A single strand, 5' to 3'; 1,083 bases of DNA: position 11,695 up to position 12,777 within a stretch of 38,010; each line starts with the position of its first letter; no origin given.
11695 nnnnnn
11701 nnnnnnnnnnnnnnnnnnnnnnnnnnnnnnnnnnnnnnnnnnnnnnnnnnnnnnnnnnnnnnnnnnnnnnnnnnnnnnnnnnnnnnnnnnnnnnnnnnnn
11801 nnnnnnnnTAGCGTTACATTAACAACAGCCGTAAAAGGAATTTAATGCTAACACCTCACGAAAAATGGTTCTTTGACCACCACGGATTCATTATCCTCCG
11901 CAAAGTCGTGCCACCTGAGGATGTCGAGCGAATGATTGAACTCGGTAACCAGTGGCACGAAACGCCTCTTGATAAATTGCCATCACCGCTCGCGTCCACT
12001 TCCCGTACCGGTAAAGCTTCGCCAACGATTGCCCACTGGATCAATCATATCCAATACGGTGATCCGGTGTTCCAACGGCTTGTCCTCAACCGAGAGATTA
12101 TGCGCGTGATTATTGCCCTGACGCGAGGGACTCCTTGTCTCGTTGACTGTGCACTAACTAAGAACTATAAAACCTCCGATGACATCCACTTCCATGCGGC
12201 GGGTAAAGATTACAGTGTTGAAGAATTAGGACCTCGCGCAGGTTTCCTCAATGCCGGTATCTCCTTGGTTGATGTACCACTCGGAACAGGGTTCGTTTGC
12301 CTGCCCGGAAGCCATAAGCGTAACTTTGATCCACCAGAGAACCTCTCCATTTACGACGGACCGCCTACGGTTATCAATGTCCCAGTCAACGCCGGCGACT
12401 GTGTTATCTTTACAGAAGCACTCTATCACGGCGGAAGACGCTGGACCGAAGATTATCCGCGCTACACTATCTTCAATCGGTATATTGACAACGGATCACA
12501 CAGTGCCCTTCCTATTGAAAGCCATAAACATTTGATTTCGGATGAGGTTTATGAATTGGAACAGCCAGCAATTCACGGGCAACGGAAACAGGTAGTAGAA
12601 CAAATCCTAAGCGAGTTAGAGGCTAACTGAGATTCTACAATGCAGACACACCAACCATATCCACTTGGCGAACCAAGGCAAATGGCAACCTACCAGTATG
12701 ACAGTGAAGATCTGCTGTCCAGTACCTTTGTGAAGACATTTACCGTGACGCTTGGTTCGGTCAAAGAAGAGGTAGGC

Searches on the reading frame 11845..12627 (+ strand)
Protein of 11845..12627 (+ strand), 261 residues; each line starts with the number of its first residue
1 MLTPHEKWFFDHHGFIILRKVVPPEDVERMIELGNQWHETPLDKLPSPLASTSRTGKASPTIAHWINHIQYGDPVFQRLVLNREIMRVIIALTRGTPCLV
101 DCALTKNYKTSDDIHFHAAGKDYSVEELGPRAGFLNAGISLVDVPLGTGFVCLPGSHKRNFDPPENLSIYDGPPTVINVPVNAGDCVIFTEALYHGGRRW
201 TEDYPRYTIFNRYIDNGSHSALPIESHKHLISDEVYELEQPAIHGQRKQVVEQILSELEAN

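Call 11: search_protein_families(library=pfam, proteins=[window:11845-12627:+], max_evalue=0.001)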
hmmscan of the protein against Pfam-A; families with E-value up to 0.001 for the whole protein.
window:11845-12627:+ (261 aa): 1 family
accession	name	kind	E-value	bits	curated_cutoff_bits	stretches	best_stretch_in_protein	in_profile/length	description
PF05721.19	PhyH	-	5.9e-10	40.2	22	1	10-199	1-204/213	Phytanoyl-CoA dioxygenase (PhyH)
